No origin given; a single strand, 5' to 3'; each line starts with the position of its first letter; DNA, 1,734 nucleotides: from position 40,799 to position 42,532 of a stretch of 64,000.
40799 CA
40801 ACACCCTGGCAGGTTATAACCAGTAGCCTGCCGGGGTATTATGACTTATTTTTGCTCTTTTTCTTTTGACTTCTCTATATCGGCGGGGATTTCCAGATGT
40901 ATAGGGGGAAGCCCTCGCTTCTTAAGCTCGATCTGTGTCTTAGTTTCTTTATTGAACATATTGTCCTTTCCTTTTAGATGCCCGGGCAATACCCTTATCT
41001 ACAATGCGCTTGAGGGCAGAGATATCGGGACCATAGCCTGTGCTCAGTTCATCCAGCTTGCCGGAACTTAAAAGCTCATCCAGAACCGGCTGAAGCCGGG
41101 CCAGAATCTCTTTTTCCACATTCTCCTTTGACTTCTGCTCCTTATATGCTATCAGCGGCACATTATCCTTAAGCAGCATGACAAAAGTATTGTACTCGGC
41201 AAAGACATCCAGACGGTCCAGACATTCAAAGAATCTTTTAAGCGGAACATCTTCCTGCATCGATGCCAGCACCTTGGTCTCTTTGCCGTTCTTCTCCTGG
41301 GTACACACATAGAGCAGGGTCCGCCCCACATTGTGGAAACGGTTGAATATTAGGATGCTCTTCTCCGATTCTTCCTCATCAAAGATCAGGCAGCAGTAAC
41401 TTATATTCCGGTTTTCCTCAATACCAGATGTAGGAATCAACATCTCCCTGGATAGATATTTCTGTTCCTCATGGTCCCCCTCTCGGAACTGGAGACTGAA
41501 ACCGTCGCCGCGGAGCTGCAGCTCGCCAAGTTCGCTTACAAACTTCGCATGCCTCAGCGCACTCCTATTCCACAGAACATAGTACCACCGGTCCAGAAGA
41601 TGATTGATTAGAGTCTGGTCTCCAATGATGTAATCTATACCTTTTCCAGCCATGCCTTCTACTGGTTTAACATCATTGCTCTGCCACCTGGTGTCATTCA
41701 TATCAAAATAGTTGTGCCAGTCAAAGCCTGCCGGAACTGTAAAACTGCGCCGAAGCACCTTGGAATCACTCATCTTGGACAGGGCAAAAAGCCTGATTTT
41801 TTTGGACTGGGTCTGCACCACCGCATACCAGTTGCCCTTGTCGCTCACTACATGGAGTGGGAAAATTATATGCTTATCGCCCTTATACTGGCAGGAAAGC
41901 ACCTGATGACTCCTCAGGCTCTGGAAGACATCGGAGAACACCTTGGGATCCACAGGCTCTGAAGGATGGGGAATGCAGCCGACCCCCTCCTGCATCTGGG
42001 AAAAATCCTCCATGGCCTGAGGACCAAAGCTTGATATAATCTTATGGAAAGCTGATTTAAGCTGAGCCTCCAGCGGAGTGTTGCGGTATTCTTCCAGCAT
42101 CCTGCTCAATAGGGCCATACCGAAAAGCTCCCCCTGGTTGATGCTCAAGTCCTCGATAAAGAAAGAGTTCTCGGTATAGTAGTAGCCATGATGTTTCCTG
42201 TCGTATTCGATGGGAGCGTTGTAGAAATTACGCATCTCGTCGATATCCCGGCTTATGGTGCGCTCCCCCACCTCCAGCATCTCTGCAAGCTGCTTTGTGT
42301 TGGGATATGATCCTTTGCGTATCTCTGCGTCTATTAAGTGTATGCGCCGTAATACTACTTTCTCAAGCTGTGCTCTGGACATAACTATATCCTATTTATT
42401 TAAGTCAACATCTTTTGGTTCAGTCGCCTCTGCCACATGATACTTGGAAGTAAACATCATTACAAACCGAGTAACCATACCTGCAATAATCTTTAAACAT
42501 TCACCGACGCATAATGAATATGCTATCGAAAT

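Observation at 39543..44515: One 23-bp palindrome upstream of three separate minus-strand transcription units in the island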

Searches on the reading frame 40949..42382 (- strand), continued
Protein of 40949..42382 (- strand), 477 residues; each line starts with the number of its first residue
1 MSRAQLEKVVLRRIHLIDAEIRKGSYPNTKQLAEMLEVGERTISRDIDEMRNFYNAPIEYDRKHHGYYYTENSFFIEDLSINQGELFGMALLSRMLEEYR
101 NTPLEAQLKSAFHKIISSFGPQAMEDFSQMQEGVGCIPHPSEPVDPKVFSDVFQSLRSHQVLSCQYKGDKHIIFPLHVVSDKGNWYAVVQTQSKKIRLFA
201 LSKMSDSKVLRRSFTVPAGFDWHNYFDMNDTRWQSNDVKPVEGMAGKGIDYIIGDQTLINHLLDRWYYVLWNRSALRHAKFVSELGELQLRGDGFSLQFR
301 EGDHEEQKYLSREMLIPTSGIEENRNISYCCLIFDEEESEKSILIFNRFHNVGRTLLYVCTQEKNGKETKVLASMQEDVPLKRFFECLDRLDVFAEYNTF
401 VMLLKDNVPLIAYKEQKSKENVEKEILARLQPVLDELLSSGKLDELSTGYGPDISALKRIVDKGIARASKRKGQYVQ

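Call 46: find_encoding_contigs(protein=P0007, flank=10000, max_places=2)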
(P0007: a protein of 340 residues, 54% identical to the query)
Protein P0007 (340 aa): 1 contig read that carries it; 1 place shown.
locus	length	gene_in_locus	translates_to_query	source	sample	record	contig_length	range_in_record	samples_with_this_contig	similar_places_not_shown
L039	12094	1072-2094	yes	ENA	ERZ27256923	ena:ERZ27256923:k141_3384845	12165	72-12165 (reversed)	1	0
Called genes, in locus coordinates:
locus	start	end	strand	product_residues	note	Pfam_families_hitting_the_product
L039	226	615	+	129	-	-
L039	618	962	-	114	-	PF13560:HTH_31, PF12844:HTH_19 (weak), PF13443:HTH_26 (faint), PF01381:HTH_3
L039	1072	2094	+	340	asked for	PF13280:WYL, PF25583:WCX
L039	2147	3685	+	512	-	-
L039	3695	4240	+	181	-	-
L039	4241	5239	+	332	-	-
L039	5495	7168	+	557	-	-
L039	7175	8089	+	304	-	-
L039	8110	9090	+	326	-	-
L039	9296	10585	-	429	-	PF04326:SLFN_AlbA_2, PF13749:HATPase_c_4, PF13412:HTH_24 (weak)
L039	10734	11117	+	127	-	PF06803:DUF1232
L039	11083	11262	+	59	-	-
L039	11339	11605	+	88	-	-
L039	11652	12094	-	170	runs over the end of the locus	?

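Call 47: find_encoding_contigs(protein=P0008, flank=10000, max_places=2)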
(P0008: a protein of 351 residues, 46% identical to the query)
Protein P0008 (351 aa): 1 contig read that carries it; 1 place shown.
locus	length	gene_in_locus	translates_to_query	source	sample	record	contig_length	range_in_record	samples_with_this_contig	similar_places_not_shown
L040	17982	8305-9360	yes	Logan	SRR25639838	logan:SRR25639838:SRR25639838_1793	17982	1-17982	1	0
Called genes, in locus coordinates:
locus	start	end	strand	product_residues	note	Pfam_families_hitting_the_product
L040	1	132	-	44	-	?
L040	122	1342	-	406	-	PF00266:Aminotran_5, PF01041:DegT_DnrJ_EryC1 (weak), PF01212:Beta_elim_lyase (weak)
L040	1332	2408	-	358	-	PF01458:SUFBD_core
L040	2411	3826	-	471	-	PF19295:SufBD_N (faint), PF01458:SUFBD_core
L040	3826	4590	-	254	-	PF02463:SMC_N, PF00005:ABC_tran, PF13304:AAA_21 (faint)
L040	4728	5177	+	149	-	PF06152:Phage_min_cap2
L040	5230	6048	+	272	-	-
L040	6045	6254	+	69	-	PF24723:DUF7675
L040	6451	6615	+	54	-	-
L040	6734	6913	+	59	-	-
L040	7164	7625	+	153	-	PF01797:Y1_Tnp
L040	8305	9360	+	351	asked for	PF13280:WYL, PF25583:WCX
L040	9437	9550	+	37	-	-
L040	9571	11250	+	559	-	-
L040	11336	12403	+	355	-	-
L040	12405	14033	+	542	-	PF00004:AAA, PF17862:AAA_lid_3 (weak)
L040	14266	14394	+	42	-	-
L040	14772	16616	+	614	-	PF00496:SBP_bac_5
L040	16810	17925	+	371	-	PF19300:BPD_transp_1_N (faint), PF00528:BPD_transp_1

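Call 48: find_encoding_contigs(protein=P0012, flank=10000, max_places=3)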
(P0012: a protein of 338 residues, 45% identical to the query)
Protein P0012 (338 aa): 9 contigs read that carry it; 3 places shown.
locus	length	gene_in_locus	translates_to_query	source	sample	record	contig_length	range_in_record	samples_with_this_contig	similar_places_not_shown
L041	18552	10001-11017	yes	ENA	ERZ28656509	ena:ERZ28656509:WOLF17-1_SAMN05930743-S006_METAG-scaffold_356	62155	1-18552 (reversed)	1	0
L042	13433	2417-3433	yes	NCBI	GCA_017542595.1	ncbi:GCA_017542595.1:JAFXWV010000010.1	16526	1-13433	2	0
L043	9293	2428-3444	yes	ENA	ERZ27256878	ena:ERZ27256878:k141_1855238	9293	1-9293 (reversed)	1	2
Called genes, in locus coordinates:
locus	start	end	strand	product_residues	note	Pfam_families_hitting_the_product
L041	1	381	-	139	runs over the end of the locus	PF01842:ACT (faint), PF13291:ACT_4 (faint), PF19571:ACT_8, PF22629:ACT_AHAS_ss (faint)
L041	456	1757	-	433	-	PF00501:AMP-binding, PF04443:LuxE (faint), PF14535:AMP-binding_C_2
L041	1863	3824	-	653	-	PF00990:GGDEF, PF00563:EAL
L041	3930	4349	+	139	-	-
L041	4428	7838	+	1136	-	PF25596:CPSase_L_D1, PF02222:ATP-grasp, PF02786:CPSase_L_D2, PF07478:Dala_Dala_lig_C, PF02787:CPSase_L_D3, PF25596:CPSase_L_D1, PF02222:ATP-grasp, PF02786:CPSase_L_D2, +6 more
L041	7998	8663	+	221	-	-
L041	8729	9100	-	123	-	PF18291:HU-HIG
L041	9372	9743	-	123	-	PF13384:HTH_23 (weak), PF12844:HTH_19 (weak), PF13443:HTH_26, PF01381:HTH_3, PF13560:HTH_31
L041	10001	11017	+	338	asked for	PF13280:WYL, PF25583:WCX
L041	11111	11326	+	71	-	-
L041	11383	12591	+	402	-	-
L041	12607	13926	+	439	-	PF05154:TM2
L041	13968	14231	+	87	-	PF03692:CxxCxxCC (faint)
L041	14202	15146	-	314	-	-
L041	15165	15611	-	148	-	PF05168:HEPN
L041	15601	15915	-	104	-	PF01909:NTP_transf_2, PF18765:Polbeta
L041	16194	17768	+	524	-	PF25596:CPSase_L_D1, PF02786:CPSase_L_D2, PF02222:ATP-grasp, PF07478:Dala_Dala_lig_C (weak), PF02142:MGS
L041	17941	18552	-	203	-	?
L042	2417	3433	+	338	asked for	PF13280:WYL, PF25583:WCX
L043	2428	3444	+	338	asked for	PF13280:WYL, PF25583:WCX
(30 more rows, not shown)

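Call 55: search_solved_structures(query=window:40949-42382:-, max_evalue=10, show_alignments=3)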
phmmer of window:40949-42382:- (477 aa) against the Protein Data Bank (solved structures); distinct sequences matched with E-value up to 10: 5.
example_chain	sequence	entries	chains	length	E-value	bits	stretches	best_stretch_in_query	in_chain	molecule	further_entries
9cu3_B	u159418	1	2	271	0.065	15.3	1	136-227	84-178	WYL domain-containing protein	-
7tzv_A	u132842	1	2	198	0.077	15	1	138-227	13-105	WYL domain-containing protein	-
7u02_B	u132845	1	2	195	0.087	14.8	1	140-227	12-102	WYL domain-containing protein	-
9pfq_Q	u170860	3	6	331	0.096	14.7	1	136-227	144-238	WYL domain-containing protein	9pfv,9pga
8tp8_A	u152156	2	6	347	0.11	14.5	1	136-227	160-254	DeoR-family transcriptional regulator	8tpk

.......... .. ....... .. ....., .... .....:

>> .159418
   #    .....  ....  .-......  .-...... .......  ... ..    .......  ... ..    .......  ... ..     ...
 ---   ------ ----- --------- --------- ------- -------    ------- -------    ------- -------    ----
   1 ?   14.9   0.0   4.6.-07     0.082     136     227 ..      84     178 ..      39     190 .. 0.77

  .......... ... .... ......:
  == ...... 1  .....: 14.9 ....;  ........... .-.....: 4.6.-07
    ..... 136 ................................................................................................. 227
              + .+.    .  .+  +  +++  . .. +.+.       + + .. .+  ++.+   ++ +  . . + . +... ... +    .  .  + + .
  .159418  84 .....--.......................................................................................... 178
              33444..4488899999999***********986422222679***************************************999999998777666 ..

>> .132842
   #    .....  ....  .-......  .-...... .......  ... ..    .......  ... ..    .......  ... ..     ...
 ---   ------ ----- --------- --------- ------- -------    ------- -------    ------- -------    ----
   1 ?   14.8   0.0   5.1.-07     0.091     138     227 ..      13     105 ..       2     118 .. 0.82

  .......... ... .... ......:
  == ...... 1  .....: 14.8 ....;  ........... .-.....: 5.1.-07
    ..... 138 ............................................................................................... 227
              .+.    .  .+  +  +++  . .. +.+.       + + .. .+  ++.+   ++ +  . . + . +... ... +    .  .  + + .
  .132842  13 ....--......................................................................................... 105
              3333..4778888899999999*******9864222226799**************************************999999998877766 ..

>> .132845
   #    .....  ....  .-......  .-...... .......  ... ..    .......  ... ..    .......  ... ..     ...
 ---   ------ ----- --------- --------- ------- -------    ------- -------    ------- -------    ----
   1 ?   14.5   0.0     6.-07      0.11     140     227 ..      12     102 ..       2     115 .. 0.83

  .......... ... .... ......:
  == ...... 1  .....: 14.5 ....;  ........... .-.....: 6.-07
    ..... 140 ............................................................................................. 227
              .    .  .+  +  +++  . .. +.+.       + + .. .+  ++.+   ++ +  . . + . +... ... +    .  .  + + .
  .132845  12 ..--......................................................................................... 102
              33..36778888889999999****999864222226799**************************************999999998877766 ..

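Call 57: search_solved_structures(query=A1, max_evalue=10, show_alignments=0)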
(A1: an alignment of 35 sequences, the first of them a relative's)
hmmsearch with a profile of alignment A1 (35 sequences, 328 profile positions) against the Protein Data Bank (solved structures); distinct sequences matched with E-value up to 10: 15.
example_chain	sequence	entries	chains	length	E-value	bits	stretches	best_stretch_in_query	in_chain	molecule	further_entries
6sj9_A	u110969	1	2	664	3.9e-20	75.3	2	148-236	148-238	Proteasome accessory factor B/C (PafBC)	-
7tzv_A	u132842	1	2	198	5.1e-17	65.1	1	146-322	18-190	WYL domain-containing protein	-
7u02_B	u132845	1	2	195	5.2e-17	65.1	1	146-322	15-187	WYL domain-containing protein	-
9cu3_B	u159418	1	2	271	8.4e-17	64.4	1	143-322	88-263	WYL domain-containing protein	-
9pfq_Q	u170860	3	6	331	1.2e-16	63.9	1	144-322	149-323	WYL domain-containing protein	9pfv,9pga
8tp8_A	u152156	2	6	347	1.4e-16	63.7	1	144-322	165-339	DeoR-family transcriptional regulator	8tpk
7p5x_AY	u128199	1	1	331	3.9e-13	52.3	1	146-214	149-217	Transcriptional regulator-like protein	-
9fnd_X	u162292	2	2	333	4e-13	52.3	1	146-214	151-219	Transcriptional regulator-like protein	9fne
7p5x_AX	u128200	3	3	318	4.9e-12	48.7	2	148-219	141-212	PafC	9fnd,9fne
7tb5_A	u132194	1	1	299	1.4e-10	43.9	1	132-233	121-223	WYL domain-containing protein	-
7t8k_A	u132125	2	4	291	1.6e-09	40.5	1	137-218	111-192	BrxR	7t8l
9c5g_A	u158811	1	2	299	4.4e-06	29.2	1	137-217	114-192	CapW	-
7qfz_A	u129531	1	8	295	0.00044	22.6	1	149-221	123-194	WYL domain-containing protein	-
7tb6_A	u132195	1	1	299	0.018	17.3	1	133-213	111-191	S. maltophilia CapW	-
4r1h_A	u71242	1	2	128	0.091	15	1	13-80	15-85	Lmo0741 protein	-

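Call 59: search_protein_families(library=padloc, proteins=[L039:2147-3685:+, L039:5495-7168:+, L039:4241-5239:+, L037:4865-5908:+, L037:5901-7607:+, L040:9571-11250:+, L040:12405-14033:+, L041:11383-12591:+, L041:12607-13926:+, L001:5851-6858:+], max_evalue=0.01)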
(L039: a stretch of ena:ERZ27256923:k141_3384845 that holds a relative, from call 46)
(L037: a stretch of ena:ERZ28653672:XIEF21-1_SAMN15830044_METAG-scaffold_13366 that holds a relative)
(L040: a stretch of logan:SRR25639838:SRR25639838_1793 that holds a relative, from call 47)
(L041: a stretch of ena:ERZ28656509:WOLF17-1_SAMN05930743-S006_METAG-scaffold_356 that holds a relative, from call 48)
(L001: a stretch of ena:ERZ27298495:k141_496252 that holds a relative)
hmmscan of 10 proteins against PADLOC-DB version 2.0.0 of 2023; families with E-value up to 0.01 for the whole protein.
L039:2147-3685:+ (512 aa): 3 families
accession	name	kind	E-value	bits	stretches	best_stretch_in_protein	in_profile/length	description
PDLC04409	PDC-M09B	-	4.4e-16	56.5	1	67-463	55-441/480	-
PDLC04408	PDC-M09B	-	2.4e-14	50.8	1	74-464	66-450/486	-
PDLC04989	PDC-S30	-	0.0019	15.6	1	385-427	212-254/268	-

L039:5495-7168:+ (557 aa): 2 families
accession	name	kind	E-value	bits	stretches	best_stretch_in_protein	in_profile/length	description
PDLC04630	PDC-M40B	-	1.2e-69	233.5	1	50-480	11-447/547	-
PDLC04151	HEC-05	-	9.3e-06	22.6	1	159-250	487-580/600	-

L039:4241-5239:+ (332 aa): 2 families
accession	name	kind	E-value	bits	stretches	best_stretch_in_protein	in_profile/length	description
PDLC04407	PDC-M09A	-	1.9e-25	88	1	35-292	6-264/282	-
PDLC04406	PDC-M09A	-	1.2e-22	78.8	1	99-292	110-307/330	-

L037:4865-5908:+ (347 aa): 1 family
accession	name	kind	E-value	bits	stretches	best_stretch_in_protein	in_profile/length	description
PDLC03834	BnzB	-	2e-25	87.9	1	61-284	233-464/504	-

L037:5901-7607:+ (568 aa): 0 families

L040:9571-11250:+ (559 aa): 0 families

L040:12405-14033:+ (542 aa): 6 families
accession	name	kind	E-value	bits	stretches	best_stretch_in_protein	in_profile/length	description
PDLC02196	IetA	-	7.3e-27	92.8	1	230-503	78-347/374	-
PDLC02195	IetA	-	1.2e-20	72.2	1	259-498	122-354/395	-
PDLC04232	IetA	-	1.4e-13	48.9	1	266-478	108-315/330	-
PDLC04231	IetA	-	1.5e-08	32.7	1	271-385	114-226/262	-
PDLC00915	TRIP13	-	4.8e-07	27.5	1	370-485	175-294/302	TRIP13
PDLC04140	mad8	-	1.1e-05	23.1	1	270-519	23-157/314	mads_8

L041:11383-12591:+ (402 aa): 1 family
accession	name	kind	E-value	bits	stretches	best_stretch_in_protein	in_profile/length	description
PDLC03834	BnzB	-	1.4e-16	58.7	1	132-344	231-458/504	-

L041:12607-13926:+ (439 aa): 1 family
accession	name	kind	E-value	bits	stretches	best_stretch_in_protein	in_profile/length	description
PDLC03160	Specificity_I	-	0.0019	15.4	1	329-373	326-370/386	Type I specificity subunit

L001:5851-6858:+ (335 aa): 0 families

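Call 60: search_protein_families(library=pfam, proteins=[L039:2147-3685:+, L039:5495-7168:+, L039:4241-5239:+, L037:4865-5908:+, L037:5901-7607:+, L040:9571-11250:+, L040:11336-12403:+, L041:11383-12591:+, L001:5851-6858:+], max_evalue=0.01)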
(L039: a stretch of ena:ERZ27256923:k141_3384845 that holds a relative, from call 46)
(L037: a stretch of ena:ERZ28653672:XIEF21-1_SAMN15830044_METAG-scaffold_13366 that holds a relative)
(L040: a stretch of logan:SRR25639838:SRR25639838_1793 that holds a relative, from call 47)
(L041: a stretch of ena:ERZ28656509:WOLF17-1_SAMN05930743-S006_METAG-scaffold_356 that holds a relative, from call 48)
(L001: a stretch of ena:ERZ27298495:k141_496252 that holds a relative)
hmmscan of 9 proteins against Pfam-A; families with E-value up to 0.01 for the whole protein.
L039:2147-3685:+ (512 aa): 0 families

L039:5495-7168:+ (557 aa): 0 families

L039:4241-5239:+ (332 aa): 0 families

L037:4865-5908:+ (347 aa): 0 families

L037:5901-7607:+ (568 aa): 0 families

L040:9571-11250:+ (559 aa): 0 families

L040:11336-12403:+ (355 aa): 0 families

L041:11383-12591:+ (402 aa): 0 families

L001:5851-6858:+ (335 aa): 1 family
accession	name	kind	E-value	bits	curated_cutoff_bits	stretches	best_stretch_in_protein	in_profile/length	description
PF05593.20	RHS_repeat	-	4.9e-13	49.6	22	0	267-299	1-33/38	RHS Repeat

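Call 66: predict_structure(alignment_id=A1)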
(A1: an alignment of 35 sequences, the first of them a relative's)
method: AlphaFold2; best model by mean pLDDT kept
length: 477 residues; sequences in the alignment: 35
mean_pLDDT: 56.7   pTM: 0.36
mean pLDDT of the five models: 56.7, 55.9, 55.4, 55.1, 54.6
residues with pLDDT >= 90: 64; 70-90: 83; 50-70: 109; < 50: 221
segments of 3 or more residues with pLDDT < 50: 78-81, 128-140, 228-295, 308-327, 347-357, 372-375, 377-381, 396-434, 441-477
pLDDT, mean of each block of 10 residues (from residue 1): 58 82 89 91 88 80 91 61 51 62 70 64 50 32 81 92 92 89 79 86 92 89 60 26 23 25 25 27 31 46 50 33 42 59 51 43 55 46 52 48 31 30 40 50 35 37 44 35
secondary structure, 60 per line:
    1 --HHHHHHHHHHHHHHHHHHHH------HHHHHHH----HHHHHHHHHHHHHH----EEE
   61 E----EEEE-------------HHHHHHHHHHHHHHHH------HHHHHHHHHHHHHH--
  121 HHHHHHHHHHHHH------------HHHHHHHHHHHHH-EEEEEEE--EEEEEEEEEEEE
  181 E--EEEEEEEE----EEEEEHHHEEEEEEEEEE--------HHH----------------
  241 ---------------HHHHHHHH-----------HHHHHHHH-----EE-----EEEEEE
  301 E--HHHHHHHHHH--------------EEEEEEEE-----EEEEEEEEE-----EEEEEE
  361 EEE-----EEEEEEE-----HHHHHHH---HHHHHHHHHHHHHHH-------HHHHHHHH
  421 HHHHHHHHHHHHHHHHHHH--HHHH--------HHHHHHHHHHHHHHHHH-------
elements in order: H3-22 H29-35 H40-53 E58-61 E66-69 H83-98 H105-118 H121-133 H146-158 E160-166 E169-181 E184-191 E196-200 E204-213 H256-263 H275-282 E295-301 H304-313 E328-335 E341-349 E355-363 E369-375 H381-387 H391-405 H413-439 H442-445 H454-470

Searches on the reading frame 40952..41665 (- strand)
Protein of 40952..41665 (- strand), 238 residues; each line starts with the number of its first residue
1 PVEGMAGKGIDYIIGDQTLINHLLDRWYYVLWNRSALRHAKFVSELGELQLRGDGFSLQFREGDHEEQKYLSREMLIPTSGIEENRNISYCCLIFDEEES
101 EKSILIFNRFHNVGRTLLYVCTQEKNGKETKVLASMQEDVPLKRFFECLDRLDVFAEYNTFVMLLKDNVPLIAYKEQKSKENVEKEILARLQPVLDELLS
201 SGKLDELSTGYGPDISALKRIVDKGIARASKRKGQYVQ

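Call 72: find_homologous_proteins(query=window:40952-41665:-, max_evalue=0.001)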
Query window:40952-41665:- (238 aa): 1 proteins with E <= 0.001 among 337 candidates.
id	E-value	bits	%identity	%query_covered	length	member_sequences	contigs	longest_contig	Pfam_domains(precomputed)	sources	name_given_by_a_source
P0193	5.7e-57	211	62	67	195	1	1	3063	-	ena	-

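Call 74: find_encoding_contigs(protein=P0193, flank=5000, max_places=3)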
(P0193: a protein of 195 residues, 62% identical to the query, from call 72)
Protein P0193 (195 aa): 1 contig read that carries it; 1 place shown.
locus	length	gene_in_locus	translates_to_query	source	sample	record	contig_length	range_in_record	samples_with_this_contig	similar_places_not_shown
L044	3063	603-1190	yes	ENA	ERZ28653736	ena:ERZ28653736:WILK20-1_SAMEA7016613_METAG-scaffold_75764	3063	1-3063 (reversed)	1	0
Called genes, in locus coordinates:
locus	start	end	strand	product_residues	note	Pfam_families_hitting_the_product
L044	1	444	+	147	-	?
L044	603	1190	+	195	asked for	-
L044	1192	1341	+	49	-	-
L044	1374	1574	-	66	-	-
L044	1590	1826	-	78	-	PF10387:DUF2442 (weak)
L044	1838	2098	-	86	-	PF13711:DUF4160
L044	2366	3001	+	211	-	PF00091:Tubulin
